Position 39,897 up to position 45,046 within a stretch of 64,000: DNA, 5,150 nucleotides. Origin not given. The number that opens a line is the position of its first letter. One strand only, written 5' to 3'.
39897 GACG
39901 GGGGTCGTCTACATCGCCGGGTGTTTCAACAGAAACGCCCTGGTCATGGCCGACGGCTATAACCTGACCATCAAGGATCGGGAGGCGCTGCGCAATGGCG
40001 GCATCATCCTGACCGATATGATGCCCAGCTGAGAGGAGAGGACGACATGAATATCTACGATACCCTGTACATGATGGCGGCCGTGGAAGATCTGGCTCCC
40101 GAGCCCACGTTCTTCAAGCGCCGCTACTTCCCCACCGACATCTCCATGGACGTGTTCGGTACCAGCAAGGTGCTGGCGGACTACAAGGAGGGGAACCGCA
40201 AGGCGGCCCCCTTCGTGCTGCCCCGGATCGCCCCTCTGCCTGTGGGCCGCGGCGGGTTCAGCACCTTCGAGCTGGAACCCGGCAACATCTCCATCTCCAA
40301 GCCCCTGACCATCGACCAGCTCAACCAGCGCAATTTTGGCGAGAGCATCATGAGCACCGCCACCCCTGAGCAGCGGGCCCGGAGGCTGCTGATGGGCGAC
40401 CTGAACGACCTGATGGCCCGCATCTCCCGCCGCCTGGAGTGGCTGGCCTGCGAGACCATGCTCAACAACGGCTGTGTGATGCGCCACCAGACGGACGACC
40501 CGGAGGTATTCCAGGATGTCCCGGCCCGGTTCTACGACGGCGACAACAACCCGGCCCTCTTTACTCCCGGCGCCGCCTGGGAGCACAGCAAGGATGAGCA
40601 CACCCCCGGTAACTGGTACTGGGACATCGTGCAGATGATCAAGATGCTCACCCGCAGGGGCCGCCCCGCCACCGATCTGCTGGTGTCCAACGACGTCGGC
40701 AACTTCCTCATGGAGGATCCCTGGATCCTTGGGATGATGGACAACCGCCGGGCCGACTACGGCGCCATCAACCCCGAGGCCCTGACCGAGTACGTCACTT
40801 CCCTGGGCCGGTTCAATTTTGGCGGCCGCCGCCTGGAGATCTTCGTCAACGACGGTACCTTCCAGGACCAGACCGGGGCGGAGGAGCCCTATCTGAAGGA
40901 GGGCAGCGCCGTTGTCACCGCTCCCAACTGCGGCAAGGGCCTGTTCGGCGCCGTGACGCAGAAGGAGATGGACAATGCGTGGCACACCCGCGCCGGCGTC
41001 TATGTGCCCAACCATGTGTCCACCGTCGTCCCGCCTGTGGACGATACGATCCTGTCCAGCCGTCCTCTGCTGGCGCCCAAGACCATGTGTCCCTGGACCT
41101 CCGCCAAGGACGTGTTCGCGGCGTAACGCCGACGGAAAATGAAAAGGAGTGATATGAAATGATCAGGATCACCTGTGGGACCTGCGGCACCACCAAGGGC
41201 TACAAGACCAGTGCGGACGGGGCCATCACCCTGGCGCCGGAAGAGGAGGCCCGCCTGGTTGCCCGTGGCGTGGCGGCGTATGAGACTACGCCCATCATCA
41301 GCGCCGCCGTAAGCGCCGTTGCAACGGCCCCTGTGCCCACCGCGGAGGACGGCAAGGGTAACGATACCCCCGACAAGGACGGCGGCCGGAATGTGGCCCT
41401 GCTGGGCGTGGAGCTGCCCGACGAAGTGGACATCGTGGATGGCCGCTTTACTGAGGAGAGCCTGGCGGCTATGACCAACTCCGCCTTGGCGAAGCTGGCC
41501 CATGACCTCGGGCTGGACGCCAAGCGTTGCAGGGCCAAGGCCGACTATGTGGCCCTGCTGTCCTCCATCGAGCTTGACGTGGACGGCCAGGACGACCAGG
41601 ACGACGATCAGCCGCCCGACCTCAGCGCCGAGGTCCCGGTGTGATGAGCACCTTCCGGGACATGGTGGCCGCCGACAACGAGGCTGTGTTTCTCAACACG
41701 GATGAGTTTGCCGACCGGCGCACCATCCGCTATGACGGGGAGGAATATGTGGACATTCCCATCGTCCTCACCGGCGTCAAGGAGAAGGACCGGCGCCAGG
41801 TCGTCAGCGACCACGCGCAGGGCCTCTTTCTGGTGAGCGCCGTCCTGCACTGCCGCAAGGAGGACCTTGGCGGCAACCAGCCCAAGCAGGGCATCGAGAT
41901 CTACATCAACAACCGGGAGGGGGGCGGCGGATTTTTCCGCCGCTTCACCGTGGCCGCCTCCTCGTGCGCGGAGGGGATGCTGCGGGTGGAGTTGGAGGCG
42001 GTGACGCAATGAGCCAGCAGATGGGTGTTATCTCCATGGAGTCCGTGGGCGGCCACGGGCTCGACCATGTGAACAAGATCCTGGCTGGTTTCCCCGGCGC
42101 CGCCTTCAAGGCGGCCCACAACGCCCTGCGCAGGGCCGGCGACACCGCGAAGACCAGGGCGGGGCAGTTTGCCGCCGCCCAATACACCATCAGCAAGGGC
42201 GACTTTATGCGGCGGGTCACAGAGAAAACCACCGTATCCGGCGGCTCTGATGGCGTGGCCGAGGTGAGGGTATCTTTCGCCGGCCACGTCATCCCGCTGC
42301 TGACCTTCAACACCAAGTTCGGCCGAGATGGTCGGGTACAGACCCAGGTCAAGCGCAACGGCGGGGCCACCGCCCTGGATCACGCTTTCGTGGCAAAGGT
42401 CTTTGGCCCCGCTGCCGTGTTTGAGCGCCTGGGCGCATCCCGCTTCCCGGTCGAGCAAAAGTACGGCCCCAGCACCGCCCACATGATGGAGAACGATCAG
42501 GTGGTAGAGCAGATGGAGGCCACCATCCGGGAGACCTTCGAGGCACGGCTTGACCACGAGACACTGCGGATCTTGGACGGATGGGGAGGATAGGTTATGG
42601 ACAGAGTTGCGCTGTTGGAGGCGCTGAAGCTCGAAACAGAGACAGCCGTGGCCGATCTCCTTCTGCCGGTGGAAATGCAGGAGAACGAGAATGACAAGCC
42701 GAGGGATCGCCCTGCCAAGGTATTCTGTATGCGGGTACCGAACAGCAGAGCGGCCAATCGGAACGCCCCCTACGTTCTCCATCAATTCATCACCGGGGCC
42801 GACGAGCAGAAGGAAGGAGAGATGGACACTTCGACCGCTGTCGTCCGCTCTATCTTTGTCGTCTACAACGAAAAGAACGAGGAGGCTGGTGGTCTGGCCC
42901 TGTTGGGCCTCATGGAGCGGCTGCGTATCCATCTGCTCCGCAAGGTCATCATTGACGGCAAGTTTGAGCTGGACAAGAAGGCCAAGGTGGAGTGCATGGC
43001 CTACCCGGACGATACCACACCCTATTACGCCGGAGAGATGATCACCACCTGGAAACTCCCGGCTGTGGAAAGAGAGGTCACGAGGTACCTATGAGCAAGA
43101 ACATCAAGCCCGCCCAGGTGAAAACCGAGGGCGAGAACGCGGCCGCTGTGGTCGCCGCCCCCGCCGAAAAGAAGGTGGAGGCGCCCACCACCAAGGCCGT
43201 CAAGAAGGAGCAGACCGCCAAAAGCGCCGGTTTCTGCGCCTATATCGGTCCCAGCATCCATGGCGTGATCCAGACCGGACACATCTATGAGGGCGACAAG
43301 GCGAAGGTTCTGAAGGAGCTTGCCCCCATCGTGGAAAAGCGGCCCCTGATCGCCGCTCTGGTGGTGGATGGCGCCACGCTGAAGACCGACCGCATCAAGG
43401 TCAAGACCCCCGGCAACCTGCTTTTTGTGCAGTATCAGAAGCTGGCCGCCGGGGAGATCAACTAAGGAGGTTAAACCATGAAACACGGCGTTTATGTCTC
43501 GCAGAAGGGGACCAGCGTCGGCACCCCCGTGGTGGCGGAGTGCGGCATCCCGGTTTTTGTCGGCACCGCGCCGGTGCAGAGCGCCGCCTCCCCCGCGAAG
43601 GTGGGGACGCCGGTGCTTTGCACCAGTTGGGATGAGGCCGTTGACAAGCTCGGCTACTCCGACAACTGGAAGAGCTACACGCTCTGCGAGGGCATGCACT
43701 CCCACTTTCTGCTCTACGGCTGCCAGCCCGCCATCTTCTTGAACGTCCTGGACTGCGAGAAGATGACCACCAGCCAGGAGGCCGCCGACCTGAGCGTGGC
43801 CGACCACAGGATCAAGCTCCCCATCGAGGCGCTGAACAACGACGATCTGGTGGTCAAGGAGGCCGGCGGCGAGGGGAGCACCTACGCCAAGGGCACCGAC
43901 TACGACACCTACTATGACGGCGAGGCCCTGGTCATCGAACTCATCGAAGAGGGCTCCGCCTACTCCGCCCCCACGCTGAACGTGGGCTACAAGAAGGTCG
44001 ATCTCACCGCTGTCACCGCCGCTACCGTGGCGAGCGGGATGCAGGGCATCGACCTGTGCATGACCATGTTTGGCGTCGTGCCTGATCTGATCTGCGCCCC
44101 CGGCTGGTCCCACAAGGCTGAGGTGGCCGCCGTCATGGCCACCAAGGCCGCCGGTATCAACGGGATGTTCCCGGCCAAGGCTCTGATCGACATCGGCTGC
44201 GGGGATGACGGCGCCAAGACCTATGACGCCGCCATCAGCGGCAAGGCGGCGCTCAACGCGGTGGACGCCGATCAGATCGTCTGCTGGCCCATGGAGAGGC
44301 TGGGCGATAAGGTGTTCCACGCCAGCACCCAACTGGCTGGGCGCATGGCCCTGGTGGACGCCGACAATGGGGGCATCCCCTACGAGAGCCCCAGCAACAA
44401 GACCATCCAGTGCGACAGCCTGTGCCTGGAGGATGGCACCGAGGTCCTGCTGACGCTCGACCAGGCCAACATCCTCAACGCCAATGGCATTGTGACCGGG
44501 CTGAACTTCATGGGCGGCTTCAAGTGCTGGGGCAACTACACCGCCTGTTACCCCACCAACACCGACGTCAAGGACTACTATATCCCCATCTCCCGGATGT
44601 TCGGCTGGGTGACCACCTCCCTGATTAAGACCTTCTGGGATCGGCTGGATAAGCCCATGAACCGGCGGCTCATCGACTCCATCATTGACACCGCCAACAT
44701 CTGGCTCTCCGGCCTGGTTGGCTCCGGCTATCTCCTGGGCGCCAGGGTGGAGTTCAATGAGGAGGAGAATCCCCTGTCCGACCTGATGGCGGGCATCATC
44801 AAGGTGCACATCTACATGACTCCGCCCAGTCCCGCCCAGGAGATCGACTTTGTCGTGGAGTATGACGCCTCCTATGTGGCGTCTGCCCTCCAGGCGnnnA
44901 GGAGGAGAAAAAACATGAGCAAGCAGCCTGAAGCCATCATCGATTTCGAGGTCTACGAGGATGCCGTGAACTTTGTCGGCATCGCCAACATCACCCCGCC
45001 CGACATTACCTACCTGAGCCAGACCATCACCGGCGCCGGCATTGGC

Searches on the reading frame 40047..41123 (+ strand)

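Call 65: search_protein_families(library=phrogs, proteins=[window:40047-41123:+], max_evalue=0.00001)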
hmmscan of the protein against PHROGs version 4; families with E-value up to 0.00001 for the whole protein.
window:40047-41123:+ (359 aa): 3 families
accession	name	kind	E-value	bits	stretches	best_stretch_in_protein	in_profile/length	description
phrog_29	-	head and packaging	4.3e-36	126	1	1-353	26-356/439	major head protein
phrog_6281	-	unknown function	1.1e-13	52.4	1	1-146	1-143/209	-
phrog_2353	-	head and packaging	1.1e-07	31.9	1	1-307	1-293/481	major head protein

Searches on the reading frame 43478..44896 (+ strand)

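Call 65: search_protein_families(library=phrogs, proteins=[window:43478-44896:+], max_evalue=0.00001)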
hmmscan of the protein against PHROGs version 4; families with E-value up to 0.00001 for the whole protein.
window:43478-44896:+ (473 aa): 3 families
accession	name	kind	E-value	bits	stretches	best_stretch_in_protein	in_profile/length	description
phrog_23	-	tail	6.4e-78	263.7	1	2-471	24-471/496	tail sheath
phrog_13288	-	unknown function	8.8e-59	199.6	1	276-470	10-203/208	-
phrog_16736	-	unknown function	1.6e-07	32.3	1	386-471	12-97/101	-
